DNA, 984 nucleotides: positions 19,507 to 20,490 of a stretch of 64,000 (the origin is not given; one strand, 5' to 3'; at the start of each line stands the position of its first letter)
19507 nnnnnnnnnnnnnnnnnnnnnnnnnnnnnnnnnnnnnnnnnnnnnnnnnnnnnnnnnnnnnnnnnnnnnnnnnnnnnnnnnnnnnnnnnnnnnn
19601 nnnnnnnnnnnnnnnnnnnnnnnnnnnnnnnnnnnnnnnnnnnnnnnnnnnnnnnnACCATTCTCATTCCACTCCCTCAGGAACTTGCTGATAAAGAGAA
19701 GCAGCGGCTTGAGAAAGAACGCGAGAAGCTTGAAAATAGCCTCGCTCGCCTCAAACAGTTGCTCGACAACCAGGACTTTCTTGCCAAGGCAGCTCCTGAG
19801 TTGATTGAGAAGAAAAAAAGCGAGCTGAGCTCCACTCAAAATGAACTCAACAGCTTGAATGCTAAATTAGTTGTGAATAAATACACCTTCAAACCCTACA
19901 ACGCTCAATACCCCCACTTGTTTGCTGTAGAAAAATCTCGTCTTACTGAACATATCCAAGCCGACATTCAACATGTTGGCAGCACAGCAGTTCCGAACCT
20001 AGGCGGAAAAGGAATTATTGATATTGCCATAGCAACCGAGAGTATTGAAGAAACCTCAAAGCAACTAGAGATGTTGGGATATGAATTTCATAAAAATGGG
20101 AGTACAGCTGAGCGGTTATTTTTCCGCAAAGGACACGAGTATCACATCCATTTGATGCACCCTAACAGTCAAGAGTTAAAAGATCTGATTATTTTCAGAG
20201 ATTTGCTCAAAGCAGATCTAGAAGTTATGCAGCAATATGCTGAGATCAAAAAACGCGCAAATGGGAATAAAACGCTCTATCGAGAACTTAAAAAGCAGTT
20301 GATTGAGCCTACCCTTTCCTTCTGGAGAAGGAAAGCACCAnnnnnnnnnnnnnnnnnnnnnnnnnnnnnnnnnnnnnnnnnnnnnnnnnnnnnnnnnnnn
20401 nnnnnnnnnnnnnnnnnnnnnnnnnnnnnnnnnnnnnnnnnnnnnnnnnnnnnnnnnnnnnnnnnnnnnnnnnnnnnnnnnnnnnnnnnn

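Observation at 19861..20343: ValRS fused in frame to a complete GrpB-family domain, one base away from being two genes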

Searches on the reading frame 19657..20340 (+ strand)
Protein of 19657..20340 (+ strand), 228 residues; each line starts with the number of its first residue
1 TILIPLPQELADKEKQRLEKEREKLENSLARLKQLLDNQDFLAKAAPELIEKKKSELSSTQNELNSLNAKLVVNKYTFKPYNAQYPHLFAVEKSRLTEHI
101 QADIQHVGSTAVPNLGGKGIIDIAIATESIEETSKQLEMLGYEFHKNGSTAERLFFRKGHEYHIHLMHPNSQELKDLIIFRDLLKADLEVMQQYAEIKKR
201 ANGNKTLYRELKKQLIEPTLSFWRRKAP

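Call 44: predict_structure(alignment_id=A2)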
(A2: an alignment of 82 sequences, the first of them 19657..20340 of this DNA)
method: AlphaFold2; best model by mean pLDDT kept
length: 228 residues; sequences in the alignment: 82
mean_pLDDT: 90.3   pTM: 0.75
mean pLDDT of the five models: 90.3, 90.1, 90.0, 89.9, 87.9
residues with pLDDT >= 90: 149; 70-90: 66; 50-70: 10; < 50: 3
segments of 3 or more residues with pLDDT < 50: 1-3
pLDDT, mean of each block of 10 residues (from residue 1): 64 84 91 91 88 91 84 72 98 98 98 94 98 98 97 96 98 96 95 91 85 88 78
secondary structure, 60 per line:
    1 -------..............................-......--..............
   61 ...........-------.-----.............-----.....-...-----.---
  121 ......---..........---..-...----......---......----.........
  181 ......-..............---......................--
elements in order: H8-37 H39-44 H47-71 H85-97 E103-107 E121-126 H130-139 E153-158 E162-167 H172-186 H188-201 H205-226

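Call 46: fold_search(model_id=the predicted structure, library=pdb)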
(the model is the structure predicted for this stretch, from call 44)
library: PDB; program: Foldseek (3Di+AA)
matches with E <= 10: 413; with E <= 0.001: 9
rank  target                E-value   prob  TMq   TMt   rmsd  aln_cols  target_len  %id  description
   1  2nrk                  1.6e-09  1.00  0.54  0.72   3.3       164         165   24  Crystal structure of conserved protein GrpB from Enterococcus faecalis (released 2006-12-05)
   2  6n39                  1.7e-06  1.00  0.53  0.31   9.8       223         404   18  Crystal structure of an dephospho-CoA kinase CoaE from Mycobacterium paratuberculosis (released 2018-11-21)
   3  4nkt_B                4.0e-04  1.00  0.39  0.30   4.0       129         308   13  Structure of Cid1 in complex with the UTP analog UMPNPP (released 2013-12-18)
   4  6lbj_B                6.4e-04  1.00  0.40  0.30   3.6       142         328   15  Structure of mouse GLD-2 (Terminal nucleotidyltransferase 2, TENT2) (released 2020-07-22)
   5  5jnb_D                8.2e-04  1.00  0.41  0.36   4.7       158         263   13  structure of GLD-2/RNP-8 complex (released 2016-06-22)
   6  4e7x_C                8.7e-04  1.00  0.38  0.29   4.3       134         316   13  Structural Basis for the Activity of a Cytoplasmic RNA Terminal U-transferase (released 2012-07-04)
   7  4e80_C                8.7e-04  1.00  0.37  0.28   4.6       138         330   14  Structural Basis for the Activity of a Cytoplasmic RNA Terminal U-transferase (released 2012-07-04)
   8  4e7x_D                9.2e-04  1.00  0.38  0.28   4.5       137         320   14  Structural Basis for the Activity of a Cytoplasmic RNA Terminal U-transferase (released 2012-07-04)
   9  4e80_D                9.8e-04  1.00  0.38  0.28   4.3       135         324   14  Structural Basis for the Activity of a Cytoplasmic RNA Terminal U-transferase (released 2012-07-04)
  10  4nkt_A                1.1e-03  1.00  0.39  0.30   7.8       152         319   13  Structure of Cid1 in complex with the UTP analog UMPNPP (released 2013-12-18)
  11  4ep7_A                1.2e-03  1.00  0.38  0.29   4.8       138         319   13  Functional implications from the Cid1 poly(U) polymerase crystal structure (released 2012-06-06)
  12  4e80_A                1.2e-03  1.00  0.38  0.29   4.4       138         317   14  Structural Basis for the Activity of a Cytoplasmic RNA Terminal U-transferase (released 2012-07-04)
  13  4e7x_B                1.3e-03  1.00  0.39  0.30   4.1       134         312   13  Structural Basis for the Activity of a Cytoplasmic RNA Terminal U-transferase (released 2012-07-04)
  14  6lbk_B                1.5e-03  1.00  0.39  0.29   4.2       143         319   15  Structure of rat GLD-2 (Terminal nucleotidyltransferase 2, TENT2) (released 2020-07-22)
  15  6lbj_A                1.6e-03  1.00  0.41  0.30   5.0       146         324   15  Structure of mouse GLD-2 (Terminal nucleotidyltransferase 2, TENT2) (released 2020-07-22)
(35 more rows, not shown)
